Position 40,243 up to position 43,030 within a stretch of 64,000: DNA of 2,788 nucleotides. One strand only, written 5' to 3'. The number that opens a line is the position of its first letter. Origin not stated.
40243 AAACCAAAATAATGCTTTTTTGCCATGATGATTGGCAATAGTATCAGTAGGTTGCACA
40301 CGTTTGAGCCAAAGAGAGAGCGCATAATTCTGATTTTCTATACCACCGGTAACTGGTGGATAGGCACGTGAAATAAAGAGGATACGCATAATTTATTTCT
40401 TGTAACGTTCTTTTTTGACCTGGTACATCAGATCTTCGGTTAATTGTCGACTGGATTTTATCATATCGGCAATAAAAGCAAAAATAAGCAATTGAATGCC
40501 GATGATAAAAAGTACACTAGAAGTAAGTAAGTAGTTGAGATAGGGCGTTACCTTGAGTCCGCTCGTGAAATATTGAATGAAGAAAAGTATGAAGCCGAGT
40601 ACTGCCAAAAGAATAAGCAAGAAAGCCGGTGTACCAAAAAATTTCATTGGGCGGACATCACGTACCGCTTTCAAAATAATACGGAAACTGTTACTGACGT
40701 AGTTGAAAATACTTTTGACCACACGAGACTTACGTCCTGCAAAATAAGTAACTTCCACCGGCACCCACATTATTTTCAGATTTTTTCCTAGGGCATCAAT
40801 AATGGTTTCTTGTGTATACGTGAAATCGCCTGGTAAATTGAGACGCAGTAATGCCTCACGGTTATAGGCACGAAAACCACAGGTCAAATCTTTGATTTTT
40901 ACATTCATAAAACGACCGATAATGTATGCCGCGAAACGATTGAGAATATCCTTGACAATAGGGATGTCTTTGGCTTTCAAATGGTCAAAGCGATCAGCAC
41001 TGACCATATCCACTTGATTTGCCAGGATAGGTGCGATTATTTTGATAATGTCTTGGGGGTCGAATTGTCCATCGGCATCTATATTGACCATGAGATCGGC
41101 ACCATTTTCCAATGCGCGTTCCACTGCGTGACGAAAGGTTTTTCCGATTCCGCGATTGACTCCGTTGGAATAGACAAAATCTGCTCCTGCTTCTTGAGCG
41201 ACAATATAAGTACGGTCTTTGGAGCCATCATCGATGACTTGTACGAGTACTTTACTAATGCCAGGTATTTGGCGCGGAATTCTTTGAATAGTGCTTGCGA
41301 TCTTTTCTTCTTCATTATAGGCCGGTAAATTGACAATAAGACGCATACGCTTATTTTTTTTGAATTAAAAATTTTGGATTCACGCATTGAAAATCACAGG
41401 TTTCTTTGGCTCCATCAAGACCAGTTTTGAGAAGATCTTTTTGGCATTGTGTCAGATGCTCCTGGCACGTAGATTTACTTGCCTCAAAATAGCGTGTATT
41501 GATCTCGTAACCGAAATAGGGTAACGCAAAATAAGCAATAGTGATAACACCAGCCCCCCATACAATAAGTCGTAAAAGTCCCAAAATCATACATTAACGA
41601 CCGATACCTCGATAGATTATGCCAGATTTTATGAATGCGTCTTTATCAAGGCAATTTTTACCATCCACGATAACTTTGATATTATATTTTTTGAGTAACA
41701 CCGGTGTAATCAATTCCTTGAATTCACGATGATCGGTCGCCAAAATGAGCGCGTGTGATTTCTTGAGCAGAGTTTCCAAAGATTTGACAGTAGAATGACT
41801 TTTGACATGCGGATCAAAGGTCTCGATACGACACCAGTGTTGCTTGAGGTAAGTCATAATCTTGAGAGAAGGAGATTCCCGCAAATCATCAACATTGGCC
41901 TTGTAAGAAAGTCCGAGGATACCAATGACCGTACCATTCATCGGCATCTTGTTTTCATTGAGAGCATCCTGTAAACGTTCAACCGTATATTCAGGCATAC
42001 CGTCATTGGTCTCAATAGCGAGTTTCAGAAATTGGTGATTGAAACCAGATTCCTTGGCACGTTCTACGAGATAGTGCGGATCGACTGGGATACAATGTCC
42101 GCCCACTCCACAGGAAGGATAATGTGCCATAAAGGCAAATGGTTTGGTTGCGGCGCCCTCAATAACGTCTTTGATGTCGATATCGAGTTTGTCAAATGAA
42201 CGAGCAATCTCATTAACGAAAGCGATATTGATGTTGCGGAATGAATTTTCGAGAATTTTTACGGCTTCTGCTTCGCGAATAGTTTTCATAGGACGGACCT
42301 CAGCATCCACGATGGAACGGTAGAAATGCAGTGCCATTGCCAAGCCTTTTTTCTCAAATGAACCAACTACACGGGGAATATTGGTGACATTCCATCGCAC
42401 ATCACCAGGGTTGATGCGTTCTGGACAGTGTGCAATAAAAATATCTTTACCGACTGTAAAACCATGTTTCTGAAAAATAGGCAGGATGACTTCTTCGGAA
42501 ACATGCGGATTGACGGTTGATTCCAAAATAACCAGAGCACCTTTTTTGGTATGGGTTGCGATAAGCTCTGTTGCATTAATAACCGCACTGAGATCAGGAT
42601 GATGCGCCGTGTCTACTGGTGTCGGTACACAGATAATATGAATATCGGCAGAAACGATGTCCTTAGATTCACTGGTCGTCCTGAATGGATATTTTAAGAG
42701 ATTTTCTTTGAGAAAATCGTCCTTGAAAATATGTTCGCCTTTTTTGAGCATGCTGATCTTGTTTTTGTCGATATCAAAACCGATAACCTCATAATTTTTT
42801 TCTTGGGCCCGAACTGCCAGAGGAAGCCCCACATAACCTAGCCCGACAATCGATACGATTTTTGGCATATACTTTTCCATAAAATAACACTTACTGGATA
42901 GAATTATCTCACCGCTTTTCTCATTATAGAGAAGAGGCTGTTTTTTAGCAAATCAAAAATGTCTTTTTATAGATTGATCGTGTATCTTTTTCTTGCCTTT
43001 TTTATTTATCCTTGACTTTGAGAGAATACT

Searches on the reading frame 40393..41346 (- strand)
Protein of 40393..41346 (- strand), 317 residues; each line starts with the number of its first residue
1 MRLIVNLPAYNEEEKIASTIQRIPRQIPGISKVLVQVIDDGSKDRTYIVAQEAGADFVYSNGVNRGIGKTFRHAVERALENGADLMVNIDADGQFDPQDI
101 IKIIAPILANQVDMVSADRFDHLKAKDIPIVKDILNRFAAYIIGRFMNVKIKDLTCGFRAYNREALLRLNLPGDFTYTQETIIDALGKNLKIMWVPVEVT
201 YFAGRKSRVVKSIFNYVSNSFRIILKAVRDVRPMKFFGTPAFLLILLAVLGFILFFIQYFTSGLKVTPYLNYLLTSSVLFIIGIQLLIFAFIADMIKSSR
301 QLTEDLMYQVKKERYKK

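Call 4: search_protein_families(library=pfam, proteins=[window:40393-41346:-], max_evalue=0.01)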
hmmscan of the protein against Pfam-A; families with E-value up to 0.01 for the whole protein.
window:40393-41346:- (317 aa): 2 families
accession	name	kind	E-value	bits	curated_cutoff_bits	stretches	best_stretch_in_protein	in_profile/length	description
PF00535.33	Glycos_transf_2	-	5e-18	66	23.3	1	7-166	4-164/168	Glycosyl transferase family 2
PF13641.12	Glyco_tranf_2_3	-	0.0021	18.6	27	1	5-120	5-124/230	Glycosyltransferase like family 2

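Call 7: search_protein_families(library=ncbifam, proteins=[window:40393-41346:-], max_evalue=0.001)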
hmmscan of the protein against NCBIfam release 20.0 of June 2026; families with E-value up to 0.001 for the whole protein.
window:40393-41346:- (317 aa): 12 families
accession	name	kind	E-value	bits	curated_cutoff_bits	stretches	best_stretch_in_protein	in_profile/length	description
TIGR04182.1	glyco_TIGR04182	equivalog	1.3e-31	110.1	325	1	5-300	4-286/293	S-layer glycoprotein N-glycosyltransferase AglJ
NF058614.1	PPMAGASynPpgS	equivalog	6.6e-24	84.6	370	1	6-209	5-206/226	polyprenyl-phospho-N-acetylgalactosaminyl synthase PpgS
NF041391.1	DPhHxTase_Halo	equivalog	7e-17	61.1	375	1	9-199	3-183/213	dolichyl-phosphate hexose transferase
NF047588.1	GlcsyltransPgfSStrep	equivalog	5.7e-13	48.7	500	1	1-296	1-287/308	glycosyltransferase PgfS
NF010496.0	PRK13915.1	equivalog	6.2e-11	41.9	262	1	4-117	34-153/307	glucosyl-3-phosphoglycerate synthase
NF041865.1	EpsU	equivalog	9.8e-08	31.4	700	1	5-105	43-144/394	exopolysaccharide biosynthesis GT2 family glycosyltransferase EpsU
NF007986.1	PRK10714.1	equivalog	1e-07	31.3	529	1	4-166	9-169/316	undecaprenyl-phosphate 4-deoxy-4-formamido-L-arabinose transferase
TIGR04283.1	glyco_like_mftF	equivalog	1.2e-05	25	182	1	7-108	5-97/221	TIGR04283 family arsenosugar biosynthesis glycosyltransferase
TIGR03937.1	PgaC_IcaA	equivalog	2.9e-05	23.2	422.3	1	6-107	50-150/407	poly-beta-1,6-N-acetyl-D-glucosamine synthase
TIGR03111.1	glyc2_xrt_Gpos1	hypoth_equivalog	0.0001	21.2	363.95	1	6-172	54-233/439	TIGR03111 family XrtG-associated glycosyltransferase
TIGR04242.1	nodulat_NodC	equivalog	0.00017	20.7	550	1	5-112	52-161/395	chitooligosaccharide synthase NodC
TIGR03469.1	HpnB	hypoth_equivalog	0.0002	20.5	379.25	1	6-116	49-169/386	hopene-associated glycosyltransferase HpnB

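Call 12: search_solved_structures(query=window:40393-41346:-, max_evalue=0.001, show_alignments=1)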
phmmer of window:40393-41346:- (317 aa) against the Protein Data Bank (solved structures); distinct sequences matched with E-value up to 0.001: 9.
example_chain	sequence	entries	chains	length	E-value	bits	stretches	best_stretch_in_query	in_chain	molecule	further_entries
5mlz_A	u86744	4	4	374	3.7e-16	62.5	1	1-258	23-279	Dolichol monophosphate mannose synthase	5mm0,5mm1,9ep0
9hwj_A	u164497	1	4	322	3.9e-07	32.8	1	4-165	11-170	Undecaprenyl-phosphate 4-deoxy-4-formamido-L-arabinose transferase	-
9bhc_C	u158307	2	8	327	4.1e-07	32.8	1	4-165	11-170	Undecaprenyl-phosphate 4-deoxy-4-formamido-L-arabinose transferase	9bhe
8vxh_A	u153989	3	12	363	5.5e-07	32.4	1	4-165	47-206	Undecaprenyl-phosphate 4-deoxy-4-formamido-L-arabinose transferase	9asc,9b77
5ekp_C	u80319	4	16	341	5.6e-07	32.3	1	3-295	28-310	Uncharacterized glycosyltransferase sll0501 | Glycosyltransferase sll0501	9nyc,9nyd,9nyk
9nye_A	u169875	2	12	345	5.8e-07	32.3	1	3-295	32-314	Glycosyltransferase sll0501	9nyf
5eke_A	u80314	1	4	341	3.4e-06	29.8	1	3-295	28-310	Uncharacterized glycosyltransferase sll0501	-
7pdo_A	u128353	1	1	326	0.00036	23.1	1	4-111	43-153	Glucosyl-3-phosphoglycerate synthase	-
7p5l_A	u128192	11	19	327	0.00036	23.1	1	4-111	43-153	Glucosyl-3-phosphoglycerate synthase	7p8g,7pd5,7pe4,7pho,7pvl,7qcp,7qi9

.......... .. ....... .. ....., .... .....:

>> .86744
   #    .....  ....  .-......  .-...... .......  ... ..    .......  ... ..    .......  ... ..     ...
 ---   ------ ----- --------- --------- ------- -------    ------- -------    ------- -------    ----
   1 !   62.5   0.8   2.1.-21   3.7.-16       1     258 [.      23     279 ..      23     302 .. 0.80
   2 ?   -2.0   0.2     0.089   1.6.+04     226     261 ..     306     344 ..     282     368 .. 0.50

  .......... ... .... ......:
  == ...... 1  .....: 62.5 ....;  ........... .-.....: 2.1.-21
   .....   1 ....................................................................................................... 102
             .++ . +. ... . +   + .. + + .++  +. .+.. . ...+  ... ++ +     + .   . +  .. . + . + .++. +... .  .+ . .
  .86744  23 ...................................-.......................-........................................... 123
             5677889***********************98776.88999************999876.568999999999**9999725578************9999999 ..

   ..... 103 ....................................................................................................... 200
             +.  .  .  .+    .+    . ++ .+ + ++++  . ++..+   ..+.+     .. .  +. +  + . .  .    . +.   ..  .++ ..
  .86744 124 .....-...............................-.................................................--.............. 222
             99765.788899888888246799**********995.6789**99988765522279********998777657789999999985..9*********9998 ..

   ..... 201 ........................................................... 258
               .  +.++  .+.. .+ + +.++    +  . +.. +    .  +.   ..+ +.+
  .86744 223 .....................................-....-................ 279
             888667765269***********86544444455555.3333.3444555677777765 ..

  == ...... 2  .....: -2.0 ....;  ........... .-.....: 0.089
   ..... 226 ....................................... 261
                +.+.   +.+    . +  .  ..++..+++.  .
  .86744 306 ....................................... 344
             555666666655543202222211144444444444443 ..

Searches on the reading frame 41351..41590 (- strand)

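Call 50: search_protein_families(library=pfam, proteins=[window:41351-41590:-], max_evalue=5)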
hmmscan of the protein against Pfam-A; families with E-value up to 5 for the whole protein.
window:41351-41590:- (79 aa): 1 family
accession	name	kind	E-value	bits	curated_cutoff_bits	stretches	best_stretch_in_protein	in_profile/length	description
PF20048.4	DUF6450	-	0.018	15.3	25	1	7-25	17-35/68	Domain of unknown function (DUF6450)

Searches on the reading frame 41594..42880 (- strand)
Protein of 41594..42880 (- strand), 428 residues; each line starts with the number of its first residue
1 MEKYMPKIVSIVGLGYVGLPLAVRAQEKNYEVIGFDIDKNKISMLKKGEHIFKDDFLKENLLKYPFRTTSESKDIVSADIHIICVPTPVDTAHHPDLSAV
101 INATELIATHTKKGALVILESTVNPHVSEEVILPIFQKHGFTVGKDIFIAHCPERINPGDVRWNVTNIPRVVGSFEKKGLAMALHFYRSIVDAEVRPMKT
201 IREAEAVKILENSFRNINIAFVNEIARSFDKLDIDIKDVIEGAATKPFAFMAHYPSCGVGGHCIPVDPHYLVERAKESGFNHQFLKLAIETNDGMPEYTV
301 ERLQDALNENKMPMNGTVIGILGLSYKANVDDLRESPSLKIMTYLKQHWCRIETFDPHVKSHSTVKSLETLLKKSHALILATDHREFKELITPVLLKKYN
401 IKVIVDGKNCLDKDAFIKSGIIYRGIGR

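Call 5: search_protein_families(library=pfam, proteins=[window:41594-42880:-], max_evalue=0.01)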
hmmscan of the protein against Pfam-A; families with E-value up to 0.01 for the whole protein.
window:41594-42880:- (428 aa): 6 families
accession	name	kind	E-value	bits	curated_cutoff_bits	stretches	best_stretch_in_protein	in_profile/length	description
PF03721.20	UDPG_MGDP_dh_N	-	1.9e-39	135.6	27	1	9-178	3-178/187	UDP-glucose/GDP-mannose dehydrogenase family, NAD binding domain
PF00984.24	UDPG_MGDP_dh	-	1.4e-29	102.4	25.4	1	202-293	1-93/94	UDP-glucose/GDP-mannose dehydrogenase family, central domain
PF03720.21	UDPG_MGDP_dh_C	-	6.4e-24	84.8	30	1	320-413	1-103/103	UDP-glucose/GDP-mannose dehydrogenase family, UDP binding domain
PF03446.21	NAD_binding_2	-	5e-08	33.6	21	1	9-131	2-103/161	NAD binding domain of 6-phosphogluconate dehydrogenase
PF02826.25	2-Hacid_dh_C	-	0.007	16.2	25.1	0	7-43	37-73/178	D-isomer specific 2-hydroxyacid dehydrogenase, NAD binding domain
PF02254.24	TrkA_N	-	0.0093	16.7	23.8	0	10-63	2-56/116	TrkA-N domain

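Call 7: search_protein_families(library=ncbifam, proteins=[window:41594-42880:-], max_evalue=0.001)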
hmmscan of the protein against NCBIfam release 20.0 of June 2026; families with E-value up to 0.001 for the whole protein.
window:41594-42880:- (428 aa): 7 families
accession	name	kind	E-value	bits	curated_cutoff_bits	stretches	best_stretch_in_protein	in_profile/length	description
TIGR03026.1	NDP-sugDHase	subfamily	3.3e-122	408.2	189.8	1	9-409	3-413/413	nucleotide sugar dehydrogenase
NF040825.1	UDPMaNacDH_Arch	equivalog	7.4e-91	305.1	750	1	9-428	3-415/418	UDP-N-acetyl-D-mannosamine dehydrogenase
NF008286.0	PRK11064.1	equivalog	4.1e-73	246.4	459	1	8-401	5-413/420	UDP-N-acetyl-D-mannosamine dehydrogenase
NF011729.0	PRK15182.1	equivalog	5.4e-72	242.9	592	1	9-390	9-394/425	Vi polysaccharide biosynthesis UDP-N-acetylglucosamine C-6 dehydrogenase TviB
NF041297.1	UDPGDh_AglM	equivalog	1.9e-48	165.5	670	1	9-425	3-427/429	UDP-glucose 6-dehydrogenase AglM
NF047673.2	TeichurnBiosyTuaD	equivalog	1.9e-45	155.8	700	1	7-428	2-431/439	UDP-glucose 6-dehydrogenase TuaD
NF011631.0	PRK15057.1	equivalog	1.2e-16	60.9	757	1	9-367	3-347/388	UDP-glucose 6-dehydrogenase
